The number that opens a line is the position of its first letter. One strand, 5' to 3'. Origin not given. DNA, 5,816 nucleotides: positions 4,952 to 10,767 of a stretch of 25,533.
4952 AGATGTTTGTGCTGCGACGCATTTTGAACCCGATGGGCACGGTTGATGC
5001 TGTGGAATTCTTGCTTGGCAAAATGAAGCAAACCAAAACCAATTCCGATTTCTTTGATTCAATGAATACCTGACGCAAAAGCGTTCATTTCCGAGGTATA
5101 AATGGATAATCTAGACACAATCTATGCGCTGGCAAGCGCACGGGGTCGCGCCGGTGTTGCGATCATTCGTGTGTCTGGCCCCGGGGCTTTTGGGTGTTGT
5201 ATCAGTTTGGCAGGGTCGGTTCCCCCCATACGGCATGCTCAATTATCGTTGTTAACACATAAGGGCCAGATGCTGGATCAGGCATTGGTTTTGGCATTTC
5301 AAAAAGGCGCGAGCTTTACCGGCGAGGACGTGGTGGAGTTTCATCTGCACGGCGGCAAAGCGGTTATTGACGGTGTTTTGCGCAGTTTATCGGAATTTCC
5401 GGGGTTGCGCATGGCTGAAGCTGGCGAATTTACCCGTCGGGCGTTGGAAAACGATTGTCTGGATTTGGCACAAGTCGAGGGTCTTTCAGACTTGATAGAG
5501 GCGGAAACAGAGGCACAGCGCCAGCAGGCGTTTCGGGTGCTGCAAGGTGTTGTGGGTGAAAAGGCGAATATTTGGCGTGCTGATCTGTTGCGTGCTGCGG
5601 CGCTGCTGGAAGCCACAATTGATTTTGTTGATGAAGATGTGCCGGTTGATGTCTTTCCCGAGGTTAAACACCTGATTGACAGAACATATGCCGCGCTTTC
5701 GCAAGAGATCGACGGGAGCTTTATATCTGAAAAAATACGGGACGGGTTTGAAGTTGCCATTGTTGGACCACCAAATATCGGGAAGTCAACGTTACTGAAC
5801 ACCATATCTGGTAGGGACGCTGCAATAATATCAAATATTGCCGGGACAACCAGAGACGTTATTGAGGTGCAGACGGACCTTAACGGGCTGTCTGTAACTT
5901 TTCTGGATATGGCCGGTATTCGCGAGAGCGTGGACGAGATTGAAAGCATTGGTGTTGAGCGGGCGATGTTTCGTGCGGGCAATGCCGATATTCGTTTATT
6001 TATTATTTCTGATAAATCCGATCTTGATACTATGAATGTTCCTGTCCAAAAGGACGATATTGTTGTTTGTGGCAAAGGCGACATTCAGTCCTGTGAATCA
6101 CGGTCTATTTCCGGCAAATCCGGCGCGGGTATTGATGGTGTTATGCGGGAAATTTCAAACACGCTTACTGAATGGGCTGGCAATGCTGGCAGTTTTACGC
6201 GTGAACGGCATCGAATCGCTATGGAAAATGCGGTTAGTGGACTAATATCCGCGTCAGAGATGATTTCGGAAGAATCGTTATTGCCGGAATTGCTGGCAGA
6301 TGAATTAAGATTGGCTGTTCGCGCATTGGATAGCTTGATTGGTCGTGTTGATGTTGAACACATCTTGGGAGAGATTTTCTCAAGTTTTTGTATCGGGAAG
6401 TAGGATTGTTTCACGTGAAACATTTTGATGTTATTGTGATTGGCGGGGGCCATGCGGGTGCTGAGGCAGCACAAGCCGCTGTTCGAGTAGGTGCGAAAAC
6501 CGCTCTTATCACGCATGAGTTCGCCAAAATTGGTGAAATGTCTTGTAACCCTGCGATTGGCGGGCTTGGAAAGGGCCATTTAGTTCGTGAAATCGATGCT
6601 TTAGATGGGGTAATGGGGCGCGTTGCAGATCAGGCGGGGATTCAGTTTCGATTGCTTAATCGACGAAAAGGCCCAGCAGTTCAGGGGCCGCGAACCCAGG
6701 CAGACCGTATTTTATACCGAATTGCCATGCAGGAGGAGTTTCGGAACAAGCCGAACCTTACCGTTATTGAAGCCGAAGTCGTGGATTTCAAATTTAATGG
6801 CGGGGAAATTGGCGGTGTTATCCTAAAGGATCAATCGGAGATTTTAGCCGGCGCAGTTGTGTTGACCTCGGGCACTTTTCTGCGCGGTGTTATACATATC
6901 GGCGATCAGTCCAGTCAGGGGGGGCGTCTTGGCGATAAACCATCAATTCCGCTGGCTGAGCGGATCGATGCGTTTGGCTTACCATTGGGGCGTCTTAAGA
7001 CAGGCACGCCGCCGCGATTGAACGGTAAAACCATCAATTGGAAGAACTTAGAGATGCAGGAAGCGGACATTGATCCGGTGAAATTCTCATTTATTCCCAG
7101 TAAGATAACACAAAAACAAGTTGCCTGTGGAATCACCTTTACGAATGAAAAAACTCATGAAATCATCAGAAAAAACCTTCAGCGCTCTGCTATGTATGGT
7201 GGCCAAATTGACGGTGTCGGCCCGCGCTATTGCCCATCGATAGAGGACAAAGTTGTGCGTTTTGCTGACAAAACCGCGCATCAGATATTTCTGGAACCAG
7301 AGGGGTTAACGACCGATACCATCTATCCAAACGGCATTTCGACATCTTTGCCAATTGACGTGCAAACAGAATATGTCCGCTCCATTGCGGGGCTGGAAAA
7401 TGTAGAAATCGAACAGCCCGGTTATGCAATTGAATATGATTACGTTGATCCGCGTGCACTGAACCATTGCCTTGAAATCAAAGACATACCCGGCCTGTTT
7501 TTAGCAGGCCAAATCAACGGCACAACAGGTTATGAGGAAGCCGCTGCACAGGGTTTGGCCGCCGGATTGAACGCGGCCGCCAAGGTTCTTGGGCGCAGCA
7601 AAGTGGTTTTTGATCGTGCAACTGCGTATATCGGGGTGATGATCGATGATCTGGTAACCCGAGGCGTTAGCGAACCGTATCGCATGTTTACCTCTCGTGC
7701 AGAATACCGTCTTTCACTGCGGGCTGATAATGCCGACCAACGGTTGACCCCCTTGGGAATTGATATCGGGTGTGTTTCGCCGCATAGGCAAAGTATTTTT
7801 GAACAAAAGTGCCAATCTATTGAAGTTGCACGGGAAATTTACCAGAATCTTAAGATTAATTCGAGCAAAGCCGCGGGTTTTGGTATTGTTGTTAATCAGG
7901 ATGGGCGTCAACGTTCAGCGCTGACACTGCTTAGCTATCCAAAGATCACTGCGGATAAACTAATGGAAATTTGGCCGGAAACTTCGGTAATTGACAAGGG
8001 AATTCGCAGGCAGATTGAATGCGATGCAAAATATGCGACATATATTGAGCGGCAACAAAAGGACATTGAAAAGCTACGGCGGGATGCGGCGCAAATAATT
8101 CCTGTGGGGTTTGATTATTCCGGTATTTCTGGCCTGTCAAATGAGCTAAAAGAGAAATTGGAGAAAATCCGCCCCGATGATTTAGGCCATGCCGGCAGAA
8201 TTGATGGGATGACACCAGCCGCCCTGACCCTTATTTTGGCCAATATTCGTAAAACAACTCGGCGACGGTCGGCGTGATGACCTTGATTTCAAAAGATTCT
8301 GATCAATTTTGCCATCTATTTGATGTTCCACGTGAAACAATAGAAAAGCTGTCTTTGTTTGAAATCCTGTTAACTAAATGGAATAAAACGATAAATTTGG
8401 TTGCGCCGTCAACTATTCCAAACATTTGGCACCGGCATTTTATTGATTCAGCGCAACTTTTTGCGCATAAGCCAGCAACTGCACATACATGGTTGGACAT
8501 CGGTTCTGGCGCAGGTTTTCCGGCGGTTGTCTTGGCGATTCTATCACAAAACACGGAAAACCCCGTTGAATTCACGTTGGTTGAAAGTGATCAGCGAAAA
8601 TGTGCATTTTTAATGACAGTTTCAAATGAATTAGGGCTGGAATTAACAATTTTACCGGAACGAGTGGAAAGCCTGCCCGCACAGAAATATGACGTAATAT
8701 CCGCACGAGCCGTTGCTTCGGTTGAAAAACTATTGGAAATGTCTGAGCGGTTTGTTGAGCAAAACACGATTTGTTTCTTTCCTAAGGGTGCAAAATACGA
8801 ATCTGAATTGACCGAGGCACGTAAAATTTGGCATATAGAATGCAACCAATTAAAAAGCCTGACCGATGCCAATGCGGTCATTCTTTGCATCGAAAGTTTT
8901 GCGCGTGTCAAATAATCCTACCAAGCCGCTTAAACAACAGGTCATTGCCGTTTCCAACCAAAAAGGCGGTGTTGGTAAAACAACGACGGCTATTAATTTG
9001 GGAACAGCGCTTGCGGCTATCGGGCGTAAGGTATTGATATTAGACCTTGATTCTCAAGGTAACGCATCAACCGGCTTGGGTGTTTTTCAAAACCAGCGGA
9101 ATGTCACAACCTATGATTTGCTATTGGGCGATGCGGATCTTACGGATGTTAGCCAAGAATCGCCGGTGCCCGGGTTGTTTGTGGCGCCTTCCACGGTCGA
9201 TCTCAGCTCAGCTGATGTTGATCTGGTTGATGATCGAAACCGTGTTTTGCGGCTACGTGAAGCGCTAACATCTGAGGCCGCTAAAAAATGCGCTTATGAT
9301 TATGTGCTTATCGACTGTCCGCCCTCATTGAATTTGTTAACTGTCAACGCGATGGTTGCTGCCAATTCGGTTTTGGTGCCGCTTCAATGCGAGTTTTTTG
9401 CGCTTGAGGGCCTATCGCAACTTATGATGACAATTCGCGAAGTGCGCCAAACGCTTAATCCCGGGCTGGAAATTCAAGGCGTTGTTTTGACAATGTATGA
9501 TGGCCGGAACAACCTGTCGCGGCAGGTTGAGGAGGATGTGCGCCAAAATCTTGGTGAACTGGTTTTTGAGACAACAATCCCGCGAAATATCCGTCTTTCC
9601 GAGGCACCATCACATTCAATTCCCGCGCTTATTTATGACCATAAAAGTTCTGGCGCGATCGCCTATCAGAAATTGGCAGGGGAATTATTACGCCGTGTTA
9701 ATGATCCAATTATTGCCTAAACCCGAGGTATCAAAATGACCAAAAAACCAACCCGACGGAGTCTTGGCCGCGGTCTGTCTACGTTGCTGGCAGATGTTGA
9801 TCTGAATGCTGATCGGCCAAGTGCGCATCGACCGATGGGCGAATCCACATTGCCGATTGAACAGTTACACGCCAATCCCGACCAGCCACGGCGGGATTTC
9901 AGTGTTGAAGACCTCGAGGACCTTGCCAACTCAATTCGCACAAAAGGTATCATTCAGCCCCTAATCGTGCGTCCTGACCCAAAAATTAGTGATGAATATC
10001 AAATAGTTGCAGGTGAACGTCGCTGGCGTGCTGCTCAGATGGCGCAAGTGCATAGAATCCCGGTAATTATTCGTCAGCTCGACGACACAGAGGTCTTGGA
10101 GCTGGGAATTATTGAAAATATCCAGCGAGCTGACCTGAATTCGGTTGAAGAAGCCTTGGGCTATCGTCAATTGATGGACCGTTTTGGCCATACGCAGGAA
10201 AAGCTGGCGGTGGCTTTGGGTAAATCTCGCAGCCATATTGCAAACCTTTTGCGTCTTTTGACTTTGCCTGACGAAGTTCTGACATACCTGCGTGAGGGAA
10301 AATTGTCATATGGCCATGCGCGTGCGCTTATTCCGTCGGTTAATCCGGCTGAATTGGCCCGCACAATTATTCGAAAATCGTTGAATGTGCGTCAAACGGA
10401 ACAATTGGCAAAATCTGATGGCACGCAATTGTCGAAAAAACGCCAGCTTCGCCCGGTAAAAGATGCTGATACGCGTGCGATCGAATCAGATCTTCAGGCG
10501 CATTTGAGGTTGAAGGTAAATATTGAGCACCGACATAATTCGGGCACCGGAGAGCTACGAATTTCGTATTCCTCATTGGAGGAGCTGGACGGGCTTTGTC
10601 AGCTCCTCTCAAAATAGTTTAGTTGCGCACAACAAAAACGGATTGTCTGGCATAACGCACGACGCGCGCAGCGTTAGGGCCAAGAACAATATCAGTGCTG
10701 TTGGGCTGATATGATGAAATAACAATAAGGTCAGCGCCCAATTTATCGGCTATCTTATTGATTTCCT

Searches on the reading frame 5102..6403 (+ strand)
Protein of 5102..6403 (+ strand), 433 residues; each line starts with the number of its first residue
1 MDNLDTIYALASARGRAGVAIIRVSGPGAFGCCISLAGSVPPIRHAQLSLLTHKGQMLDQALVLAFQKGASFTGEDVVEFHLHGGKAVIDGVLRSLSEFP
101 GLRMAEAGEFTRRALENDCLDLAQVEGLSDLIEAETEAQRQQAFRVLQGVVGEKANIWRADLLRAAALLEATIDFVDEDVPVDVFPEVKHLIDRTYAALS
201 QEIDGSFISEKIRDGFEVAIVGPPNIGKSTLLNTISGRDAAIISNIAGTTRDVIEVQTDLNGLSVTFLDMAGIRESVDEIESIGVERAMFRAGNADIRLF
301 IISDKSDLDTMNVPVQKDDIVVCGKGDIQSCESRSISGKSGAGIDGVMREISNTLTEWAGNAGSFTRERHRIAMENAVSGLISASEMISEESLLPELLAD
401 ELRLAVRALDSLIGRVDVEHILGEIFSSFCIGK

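Call 31: search_protein_families(library=pfam, proteins=[window:5102-6403:+])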
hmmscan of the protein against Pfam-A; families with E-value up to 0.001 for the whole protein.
window:5102-6403:+ (433 aa): 7 families
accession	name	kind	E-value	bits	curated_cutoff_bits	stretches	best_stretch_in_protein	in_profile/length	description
PF12631.12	MnmE_helical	-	1.4e-39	136.9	40.1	1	122-430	1-211/211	MnmE helical domain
PF10396.14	TrmE_N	-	7.9e-32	110.4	29.8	1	6-118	1-116/117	GTP-binding protein TrmE N-terminus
PF01926.29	MMR_HSR1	-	1.2e-20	74.1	21.9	1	217-309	1-90/113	50S ribosome-binding GTPase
PF02421.24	FeoB_N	-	3.7e-08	33.5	27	1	217-278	2-62/156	Ferrous iron transport protein B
PF00350.29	Dynamin_N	-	0.00015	22.3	27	1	218-258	1-40/168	Dynamin family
PF00005.33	ABC_tran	-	0.00019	22.5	25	0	208-241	4-37/137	ABC transporter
PF03193.22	RsgA_GTPase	-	0.00057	20.2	30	0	208-247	100-138/174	RsgA GTPase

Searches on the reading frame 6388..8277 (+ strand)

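Call 31: search_protein_families(library=pfam, proteins=[window:6388-8277:+])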
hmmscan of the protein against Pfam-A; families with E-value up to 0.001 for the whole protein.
window:6388-8277:+ (629 aa): 6 families
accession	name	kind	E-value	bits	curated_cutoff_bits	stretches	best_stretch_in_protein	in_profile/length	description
PF01134.28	GIDA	-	1.4e-163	544.9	22.1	1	14-403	1-390/391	Glucose inhibited division protein A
PF13932.14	SAM_GIDA_C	-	1.6e-20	73.1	27.1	1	561-617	1-57/57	tRNA modifying enzyme MnmG/GidA C-terminal helical bundle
PF21680.2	GIDA_C_1st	-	2.6e-17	63.8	24.7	1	467-557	3-96/96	tRNA modifying enzyme MnmG/GidA C-terminal helical domain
PF12831.13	FAD_oxidored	-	2.7e-06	27.4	27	1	14-151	1-134/416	FAD dependent oxidoreductase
PF01262.27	AlaDh_PNT_C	-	0.00016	21.6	23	1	10-44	26-60/214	Alanine dehydrogenase/PNT, C-terminal domain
PF07992.20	Pyr_redox_2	-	0.00024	21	26.1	0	13-43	1-31/291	Pyridine nucleotide-disulphide oxidoreductase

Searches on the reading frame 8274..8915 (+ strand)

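Call 31: search_protein_families(library=pfam, proteins=[window:8274-8915:+])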
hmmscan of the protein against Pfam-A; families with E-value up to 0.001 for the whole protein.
window:8274-8915:+ (213 aa): 1 family
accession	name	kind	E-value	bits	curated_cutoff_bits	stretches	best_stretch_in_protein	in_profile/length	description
PF02527.21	GidB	-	6.1e-45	153.3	27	1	23-196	2-173/184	rRNA small subunit methyltransferase G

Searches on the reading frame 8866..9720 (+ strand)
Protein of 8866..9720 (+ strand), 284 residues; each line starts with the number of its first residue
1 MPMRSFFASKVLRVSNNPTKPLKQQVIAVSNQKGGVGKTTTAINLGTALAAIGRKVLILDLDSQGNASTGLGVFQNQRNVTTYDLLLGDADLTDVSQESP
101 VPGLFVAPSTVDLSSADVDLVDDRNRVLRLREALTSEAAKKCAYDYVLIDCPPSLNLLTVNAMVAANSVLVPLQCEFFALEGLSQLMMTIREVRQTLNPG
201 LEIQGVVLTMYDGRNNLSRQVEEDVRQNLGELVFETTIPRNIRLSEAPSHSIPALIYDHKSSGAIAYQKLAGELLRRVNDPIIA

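Call 31: search_protein_families(library=pfam, proteins=[window:8866-9720:+])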
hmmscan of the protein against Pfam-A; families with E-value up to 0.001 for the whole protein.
window:8866-9720:+ (284 aa): 8 families
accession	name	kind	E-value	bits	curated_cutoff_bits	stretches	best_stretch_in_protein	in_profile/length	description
PF13614.12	AAA_31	-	6.7e-60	202.5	27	1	25-203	2-177/177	AAA domain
PF01656.29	CbiA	-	5.1e-28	98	25.4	1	27-252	1-123/125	CobQ/CobB/MinD/ParA nucleotide binding domain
PF09140.17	MipZ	-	1e-12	48.4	20.7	1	26-190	2-146/262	ATPase MipZ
PF10609.15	ParA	-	5e-10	39.7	27.1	1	24-154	3-122/246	NUBPL iron-transfer P-loop NTPase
PF06564.18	CBP_BcsQ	-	8.2e-07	29.2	21.3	1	26-171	3-143/234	Cellulose biosynthesis protein BcsQ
PF00142.24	Fer4_NifH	-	4.3e-06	26.9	25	1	32-68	7-43/271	4Fe-4S iron sulfur cluster binding proteins, NifH/frxC family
PF02374.21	ArsA_ATPase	-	2.4e-05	24.2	24.3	1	32-66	8-42/305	Anion-transporting ATPase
PF07015.17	VirC1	-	0.00082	19.2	24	0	25-63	2-40/231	VirC1 protein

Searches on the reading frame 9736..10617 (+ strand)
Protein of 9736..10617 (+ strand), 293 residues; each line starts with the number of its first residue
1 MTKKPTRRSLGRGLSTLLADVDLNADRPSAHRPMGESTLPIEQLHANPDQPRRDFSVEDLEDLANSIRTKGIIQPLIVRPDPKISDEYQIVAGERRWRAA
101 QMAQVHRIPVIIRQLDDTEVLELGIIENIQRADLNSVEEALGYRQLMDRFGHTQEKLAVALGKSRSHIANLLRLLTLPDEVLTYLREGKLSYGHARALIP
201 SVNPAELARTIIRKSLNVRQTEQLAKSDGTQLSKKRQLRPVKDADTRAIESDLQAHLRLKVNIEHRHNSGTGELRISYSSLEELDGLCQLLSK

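Call 31: search_protein_families(library=pfam, proteins=[window:9736-10617:+])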
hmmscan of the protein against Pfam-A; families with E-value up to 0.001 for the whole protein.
window:9736-10617:+ (293 aa): 4 families
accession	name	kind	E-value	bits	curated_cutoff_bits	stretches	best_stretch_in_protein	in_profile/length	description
PF02195.25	ParB_N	-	1e-35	122.1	26.3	1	38-130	5-95/95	ParB N-terminal domain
PF17762.8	HTH_ParB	-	6.9e-33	113.3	22.6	1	133-227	2-99/102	ParB HTH domain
PF23552.2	ParB_C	-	5.3e-15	55.1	23.8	1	242-291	1-49/50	ParB dimerisation domain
PF01381.28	HTH_3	-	0.00016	22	23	0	144-173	2-31/55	Helix-turn-helix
